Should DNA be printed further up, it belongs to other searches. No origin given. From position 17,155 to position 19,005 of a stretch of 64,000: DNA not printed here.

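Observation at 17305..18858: Unusual fusion of a bactoprenol-type GT2 glycosyltransferase with a SAM methyltransferase, in a WbqC/NeuD operon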

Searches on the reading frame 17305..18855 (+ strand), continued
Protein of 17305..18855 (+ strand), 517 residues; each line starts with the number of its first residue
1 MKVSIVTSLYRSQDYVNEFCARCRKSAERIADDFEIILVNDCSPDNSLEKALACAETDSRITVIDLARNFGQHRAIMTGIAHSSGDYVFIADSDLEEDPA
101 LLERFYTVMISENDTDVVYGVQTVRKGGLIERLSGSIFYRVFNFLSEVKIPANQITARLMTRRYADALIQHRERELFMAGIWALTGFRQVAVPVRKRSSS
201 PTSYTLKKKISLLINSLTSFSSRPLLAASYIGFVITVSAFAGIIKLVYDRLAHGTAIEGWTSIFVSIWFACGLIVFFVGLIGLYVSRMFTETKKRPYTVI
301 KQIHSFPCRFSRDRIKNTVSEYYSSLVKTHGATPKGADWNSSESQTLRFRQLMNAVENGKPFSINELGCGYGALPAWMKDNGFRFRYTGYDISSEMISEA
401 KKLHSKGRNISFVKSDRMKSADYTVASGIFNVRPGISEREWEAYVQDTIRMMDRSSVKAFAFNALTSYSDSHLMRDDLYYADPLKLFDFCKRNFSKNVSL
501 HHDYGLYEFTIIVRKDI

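Call 30: find_related_loci(query=A1, collection=genome_contigs, flank=10000)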
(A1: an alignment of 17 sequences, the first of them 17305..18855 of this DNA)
Query A1 (517 aa) in genome_contigs; peptide patterns used: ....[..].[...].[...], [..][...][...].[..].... (x = any residue, [..] = any of these).
599 stretches matched a pattern (row limit reached: there are more); 560 encode a relative of the query (tblastn E <= 1e-3); the best 80 are kept; 80 distinct loci.
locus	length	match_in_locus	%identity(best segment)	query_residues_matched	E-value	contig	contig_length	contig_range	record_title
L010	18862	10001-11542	52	1-515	3e-176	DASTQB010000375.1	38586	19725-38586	MAG TPA_asm: Pyrinomonadaceae bacterium isolate SMAG_U2212 k141_1469720, whole genome shotgun sequence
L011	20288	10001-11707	45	1-517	9e-160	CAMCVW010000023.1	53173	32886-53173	MAG: Thermoflexus hugenholtzii JAD2 isolate MH-08apr19-18 genome assembly, contig: MH-08apr19-C1376, whole genome shotgu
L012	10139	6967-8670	44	1-517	5e-157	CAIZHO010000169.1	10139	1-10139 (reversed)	MAG: uncultured Roseiflexaceae bacterium isolate Loc081215-8m_bin-0523 genome assembly, contig: bin-0523:169/635, whole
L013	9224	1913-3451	49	1-515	4e-156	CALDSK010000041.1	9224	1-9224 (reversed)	MAG TPA_asm: uncultured Synechococcus sp. isolate SRR3401487_bin.18_CONCOCT_v1.1_MAG genome assembly, contig: ERZ1740058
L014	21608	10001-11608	45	1-515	5e-149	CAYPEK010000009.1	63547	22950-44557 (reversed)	MAG TPA_asm: uncultured bacterium isolate binchicken_co246_416 genome assembly, contig: NODE_527_length_63547_cov_8.3949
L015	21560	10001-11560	39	3-515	3e-123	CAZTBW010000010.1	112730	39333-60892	MAG TPA_asm: uncultured Bdellovibrionales bacterium isolate SRP344714_co1_304 genome assembly, contig: NODE_399_length_1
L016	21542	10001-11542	37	1-510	7e-115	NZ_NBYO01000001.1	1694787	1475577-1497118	Notoacmeibacter marinus strain XMTR2A4 NODE_1_length_1694787_cov_286.62, whole genome shotgun sequence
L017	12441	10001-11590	36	1-516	7e-113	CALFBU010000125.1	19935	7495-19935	MAG: uncultured Rhizobiaceae group bacterium isolate L2_Bin_Bin_116_1 genome assembly, contig: c_000000156164, whole gen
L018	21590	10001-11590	37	1-513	1e-111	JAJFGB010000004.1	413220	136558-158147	MAG: Marinicaulis sp. isolate OFTM294 OFTM294_3, whole genome shotgun sequence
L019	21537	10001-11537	52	1-515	7e-153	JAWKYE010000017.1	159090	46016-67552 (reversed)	MAG: Burkholderiaceae bacterium isolate ABC2.110 ABC2.110.fa-17, whole genome shotgun sequence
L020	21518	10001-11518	38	3-513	2e-108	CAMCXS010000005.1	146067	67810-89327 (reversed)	MAG: Akkermansia muciniphila isolate MiE-14oct19-53 genome assembly, contig: MiE-14oct19-C88, whole genome shotgun seque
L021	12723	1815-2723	53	1-304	1e-107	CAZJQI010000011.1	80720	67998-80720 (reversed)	MAG TPA_asm: uncultured Gemmatimonadales bacterium isolate SRP068000_co1_608 genome assembly, contig: NODE_189_length_80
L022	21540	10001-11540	53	1-514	4e-150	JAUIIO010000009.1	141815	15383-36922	MAG: bacterium isolate Co_bin.265 NODE_1244_length_141815_cov_1.552665, whole genome shotgun sequence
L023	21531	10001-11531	52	2-516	5e-155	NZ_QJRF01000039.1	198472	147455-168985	Pseudomonas taiwanensis strain xwS3 260, whole genome shotgun sequence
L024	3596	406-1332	51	1-309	8e-107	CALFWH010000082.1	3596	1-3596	MAG: uncultured bacterium isolate H1_Bin_METABAT__99_sub_1_1 genome assembly, contig: c_000000750253, whole genome shotg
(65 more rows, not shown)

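Call 34: search_protein_representatives(protein=window:17305-18855:+)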
Query: 517 residues. Proteins with E-value up to 0.001 (for the whole library): 42627; up to 1e-10: 11170; up to 1e-30: 1576. The best 150 are listed.
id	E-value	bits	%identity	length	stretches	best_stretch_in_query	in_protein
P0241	4.3e-132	457.8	50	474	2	76-304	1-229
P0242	2.6e-106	372.8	37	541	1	1-514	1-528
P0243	6.4e-95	335.2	50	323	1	3-305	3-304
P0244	1.0e-92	328.0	48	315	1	1-305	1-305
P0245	2.4e-91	323.4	38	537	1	1-455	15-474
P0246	1.2e-90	321.1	48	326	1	2-305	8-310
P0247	4.5e-90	319.2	49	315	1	3-305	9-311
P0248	7.8e-90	318.4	46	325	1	2-304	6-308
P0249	1.2e-89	317.9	47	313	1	1-308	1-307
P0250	4.9e-89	315.8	49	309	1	1-304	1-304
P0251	5.6e-89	315.6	49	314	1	1-305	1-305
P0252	5.7e-89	315.6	48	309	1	1-305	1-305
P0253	1.2e-87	311.2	45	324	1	2-305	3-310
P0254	4.3e-87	309.4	44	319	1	1-317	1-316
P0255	8.2e-87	308.5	50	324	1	2-307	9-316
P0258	4.2e-85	302.8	42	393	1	77-460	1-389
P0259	1.5e-84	301.0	48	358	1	1-302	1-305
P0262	1.2e-83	298.0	45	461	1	1-306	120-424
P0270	4.2e-80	286.3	47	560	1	2-308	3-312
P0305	1.4e-72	261.6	42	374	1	3-304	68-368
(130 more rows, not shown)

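Call 49: search_protein_families(library=ncbifam, proteins=[L005:11836-13551:-, L006:11183-12769:-, L006:13934-14311:-, L005:11122-11550:+], max_evalue=0.001)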
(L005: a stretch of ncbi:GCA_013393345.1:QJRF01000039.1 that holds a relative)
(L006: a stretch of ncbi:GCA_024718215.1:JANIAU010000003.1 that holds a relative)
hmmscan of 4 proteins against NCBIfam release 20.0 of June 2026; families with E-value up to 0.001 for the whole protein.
L005:11836-13551:- (571 aa): 0 families

L006:11183-12769:- (528 aa): 0 families

L006:13934-14311:- (125 aa): 4 families
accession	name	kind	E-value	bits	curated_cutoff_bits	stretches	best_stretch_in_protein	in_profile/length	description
NF002816.2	PRK02971.1-2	equivalog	1.3e-12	48.2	99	1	12-122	6-117/120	4-amino-4-deoxy-L-arabinose-phosphoundecaprenol flippase subunit ArnF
NF011625.2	PRK15051.1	equivalog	1.4e-07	31.6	92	1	56-120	42-106/111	4-amino-4-deoxy-L-arabinose-phosphoundecaprenol flippase subunit ArnE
TIGR03340.1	phn_DUF6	hypoth_equivalog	0.00016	21.5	288.15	1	13-120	32-132/281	phosphonate utilization associated putative membrane protein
NF033137.0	SMR_qac_int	equivalog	0.00034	21.1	188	1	55-123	33-102/109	Qac family quaternary ammonium compound efflux SMR transporter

L005:11122-11550:+ (142 aa): 0 families

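Call 67: search_protein_families(library=pfam, proteins=[P0241, P0242, P0245, P0258, P0262, P0270, P0305, P0259], max_evalue=0.001)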
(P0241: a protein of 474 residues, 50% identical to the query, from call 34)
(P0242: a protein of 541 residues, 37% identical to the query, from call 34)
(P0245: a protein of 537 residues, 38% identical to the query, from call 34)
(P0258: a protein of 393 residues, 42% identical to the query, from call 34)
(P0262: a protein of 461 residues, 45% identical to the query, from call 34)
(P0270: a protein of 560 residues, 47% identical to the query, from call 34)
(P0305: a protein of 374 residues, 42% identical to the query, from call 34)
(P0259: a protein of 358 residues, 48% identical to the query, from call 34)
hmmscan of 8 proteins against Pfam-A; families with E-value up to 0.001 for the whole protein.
P0241 (474 aa): 5 families
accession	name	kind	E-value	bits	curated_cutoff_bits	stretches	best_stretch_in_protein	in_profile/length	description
PF00535.33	Glycos_transf_2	-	2.8e-10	40.8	23.3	1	2-93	71-167/168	Glycosyl transferase family 2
PF13649.12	Methyltransf_25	-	3.2e-06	28.2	27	1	318-366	3-51/97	Methyltransferase domain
PF13847.12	Methyltransf_31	-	3.8e-06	27.1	27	1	313-366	4-59/145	Methyltransferase domain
PF08242.18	Methyltransf_12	-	1.7e-05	25.9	30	1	318-386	2-75/98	Methyltransferase domain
PF08241.18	Methyltransf_11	-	0.00057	20.9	21.2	0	318-356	2-37/95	Methyltransferase domain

P0242 (541 aa): 8 families
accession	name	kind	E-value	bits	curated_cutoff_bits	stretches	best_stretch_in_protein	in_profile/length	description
PF00535.33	Glycos_transf_2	-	6.2e-33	114.5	23.3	1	4-166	1-166/168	Glycosyl transferase family 2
PF08242.18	Methyltransf_12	-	2.9e-08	34.8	30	1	377-453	1-82/98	Methyltransferase domain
PF13649.12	Methyltransf_25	-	1.7e-06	29.1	27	1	376-453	1-81/97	Methyltransferase domain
PF10111.15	Glyco_tranf_2_2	-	1.9e-05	24.8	27.3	1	4-95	1-92/276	Glycosyltransferase like family 2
PF13847.12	Methyltransf_31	-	9.1e-05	22.6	27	1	372-465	3-98/145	Methyltransferase domain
PF13641.12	Glyco_tranf_2_3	-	0.00014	22.4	27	1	3-138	3-140/230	Glycosyltransferase like family 2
PF05175.20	MTS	-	0.00043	20.4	23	1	371-452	29-114/170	Methyltransferase small domain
PF13489.12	Methyltransf_23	-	0.0006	20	27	0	370-448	20-93/164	Methyltransferase domain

P0245 (537 aa): 1 family
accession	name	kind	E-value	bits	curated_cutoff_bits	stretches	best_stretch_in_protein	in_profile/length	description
PF00535.33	Glycos_transf_2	-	4.5e-24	85.7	23.3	1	18-147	1-127/168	Glycosyl transferase family 2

P0258 (393 aa): 6 families
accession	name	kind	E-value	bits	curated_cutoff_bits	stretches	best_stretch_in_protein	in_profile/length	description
PF13649.12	Methyltransf_25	-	4.5e-09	37.3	27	1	292-350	3-62/97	Methyltransferase domain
PF08242.18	Methyltransf_12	-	9.4e-09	36.3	30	1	292-359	2-75/98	Methyltransferase domain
PF13847.12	Methyltransf_31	-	5.4e-07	29.8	27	1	290-345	7-65/145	Methyltransferase domain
PF08241.18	Methyltransf_11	-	7.4e-06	27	21.2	1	292-338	2-46/95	Methyltransferase domain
PF00535.33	Glycos_transf_2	-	0.00084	19.7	23.3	0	2-87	72-162/168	Glycosyl transferase family 2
PF05175.20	MTS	-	0.00092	19.3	23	0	277-349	22-93/170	Methyltransferase small domain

P0262 (461 aa): 3 families
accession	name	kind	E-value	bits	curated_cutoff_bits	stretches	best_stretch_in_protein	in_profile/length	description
PF00535.33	Glycos_transf_2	-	3.9e-29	102.2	23.3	1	123-254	1-129/168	Glycosyl transferase family 2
PF01642.28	MM_CoA_mutase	-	5.4e-16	58.7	22.1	1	52-112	2-59/512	Methylmalonyl-CoA mutase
PF10111.15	Glyco_tranf_2_2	-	9.2e-05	22.5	27.3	1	133-213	13-91/276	Glycosyltransferase like family 2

P0270 (560 aa): 3 families
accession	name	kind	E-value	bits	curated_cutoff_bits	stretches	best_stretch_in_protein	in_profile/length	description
PF00535.33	Glycos_transf_2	-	4e-25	89.1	23.3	1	5-167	1-162/168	Glycosyl transferase family 2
PF05050.19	Methyltransf_21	-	1.2e-17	65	22.7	1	361-532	1-172/173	Methyltransferase FkbM domain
PF10111.15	Glyco_tranf_2_2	-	2.5e-06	27.6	27.3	1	6-102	2-98/276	Glycosyltransferase like family 2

P0305 (374 aa): 2 families
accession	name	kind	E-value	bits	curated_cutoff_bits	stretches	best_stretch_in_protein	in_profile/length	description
PF00535.33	Glycos_transf_2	-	8.1e-23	81.6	23.3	1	69-228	1-163/168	Glycosyl transferase family 2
PF10111.15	Glyco_tranf_2_2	-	0.00037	20.5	27.3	1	86-159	17-91/276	Glycosyltransferase like family 2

P0259 (358 aa): 2 families
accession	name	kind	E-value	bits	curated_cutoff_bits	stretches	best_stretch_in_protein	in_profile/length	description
PF00535.33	Glycos_transf_2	-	3.9e-27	95.7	23.3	1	4-168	1-164/168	Glycosyl transferase family 2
PF10111.15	Glyco_tranf_2_2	-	0.00064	19.7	27.3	0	34-97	27-91/276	Glycosyltransferase like family 2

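Call 69: find_encoding_contigs(protein=P0270, flank=8000, max_places=2)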
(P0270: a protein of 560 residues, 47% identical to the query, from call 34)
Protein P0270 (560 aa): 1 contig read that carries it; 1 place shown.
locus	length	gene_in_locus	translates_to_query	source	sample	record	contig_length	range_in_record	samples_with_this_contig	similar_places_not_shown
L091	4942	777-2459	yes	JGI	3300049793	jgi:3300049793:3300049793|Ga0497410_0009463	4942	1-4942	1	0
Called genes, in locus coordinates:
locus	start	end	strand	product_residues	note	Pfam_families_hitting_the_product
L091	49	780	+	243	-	-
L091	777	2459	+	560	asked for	PF00535:Glycos_transf_2, PF10111:Glyco_tranf_2_2 (weak), PF05050:Methyltransf_21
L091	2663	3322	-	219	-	PF25084:LbH_EIF2B (weak), PF21711:DCTN5 (weak), PF00132:Hexapep (weak), PF14602:Hexapep_2 (faint), PF25087:GMPPB_C (weak), PF00132:Hexapep (weak)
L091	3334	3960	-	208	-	PF13649:Methyltransf_25 (weak)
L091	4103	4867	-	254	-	PF08889:WbqC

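Call 73: search_dna_similar(query=window:17305-18855:+, collection=plasmids, mode=protein, max_rows=15)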
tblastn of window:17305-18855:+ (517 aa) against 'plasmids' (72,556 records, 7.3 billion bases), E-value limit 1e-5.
Records with a match: 444; places in all: 488; records where one place covers at least 80% of the query: 5.
Best place of each record, by identity: <60% 444.
By first word of the organism name: Pantoea 97; Bacillus 26; Lactiplantibacillus 19; Cupriavidus 18; Priestia 16; Sinorhizobium 13; Levilactobacillus 12; Rhizobium 11; Paracoccus 10; Escherichia 10; and 94 more.
By predicted mobility (MOB-suite, as given by PLSDB): non-mobilizable 318; mobilizable 96; conjugative 30.
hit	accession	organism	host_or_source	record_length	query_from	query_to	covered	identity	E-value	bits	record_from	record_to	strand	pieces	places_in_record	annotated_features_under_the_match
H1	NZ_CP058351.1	Peteryoungia desertarenae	Pure culture,Saline Desert Soil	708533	1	515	97%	50.1%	1e-129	490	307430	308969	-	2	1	glycosyltransferase family 2 protein | class I SAM-dependent methyltransferase | WbqC family protein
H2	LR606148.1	Rhizobium sp. Q54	paddy soil contaminated with arsenic ...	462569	1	515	98%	49.0%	2e-130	493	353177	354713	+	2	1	glycosyltransferase | class I SAM-dependent methyltransferase | WbqC-like protein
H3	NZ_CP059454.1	Azospirillum brasilense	Prokaryotes,soil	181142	1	514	99%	43.3%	6e-112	432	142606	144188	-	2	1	glycosyltransferase family 2 protein | class I SAM-dependent methyltransferase | WbqC family protein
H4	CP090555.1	Neorhizobium galegae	Galega,Cell culture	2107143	2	517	100%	41.4%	1e-128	420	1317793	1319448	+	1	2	glycosyltransferase family 2 protein | class I SAM-dependent methyltransferase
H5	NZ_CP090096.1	Neorhizobium galegae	Galega,Cell culture,Plant nodule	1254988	2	517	100%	41.4%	1e-127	417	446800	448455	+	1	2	record has no annotation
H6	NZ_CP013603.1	Rhizobium sp. N731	Phaseolus vulgaris,Whole ...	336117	1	304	59%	41.1%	1e-65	238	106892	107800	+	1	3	glycosyltransferase family 2 protein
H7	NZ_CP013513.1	Rhizobium sp. N1314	Phaseolus vulgaris,Whole ...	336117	1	304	59%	41.1%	1e-65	238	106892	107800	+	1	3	glycosyltransferase family 2 protein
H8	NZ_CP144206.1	Sinorhizobium chiapasense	mixed culture,rhizosphere soil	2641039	1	305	59%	37.3%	2e-41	166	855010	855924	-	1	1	none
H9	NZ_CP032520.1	Cupriavidus oxalaticus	cell culture,activated sludge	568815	3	335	64%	33.7%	6e-43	171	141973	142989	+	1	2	glycosyltransferase family 2 protein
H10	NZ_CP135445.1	Thioclava sp. FTW29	-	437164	3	344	66%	32.7%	8e-38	155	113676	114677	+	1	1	glycosyltransferase family 2 protein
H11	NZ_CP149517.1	Thioclava sp. GXIMD4215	pure culture,mangrove soil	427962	3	344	66%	32.4%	2e-37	154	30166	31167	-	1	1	glycosyltransferase family 2 protein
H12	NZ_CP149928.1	Thioclava sp. GXIMD4216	pure culture,mangrove soil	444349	3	344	66%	32.4%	2e-37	154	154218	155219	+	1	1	glycosyltransferase family 2 protein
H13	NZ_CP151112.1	Cupriavidus metallidurans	-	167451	2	337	65%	32.7%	2e-39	160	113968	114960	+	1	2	glycosyltransferase family 2 protein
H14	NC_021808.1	Vibrio harveyi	-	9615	1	303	59%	35.2%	4e-41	165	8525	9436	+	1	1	glycosyltransferase family 2 protein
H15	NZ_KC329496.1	Vibrio harveyi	-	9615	1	303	59%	35.2%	4e-41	165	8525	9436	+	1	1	glycosyltransferase family 2 protein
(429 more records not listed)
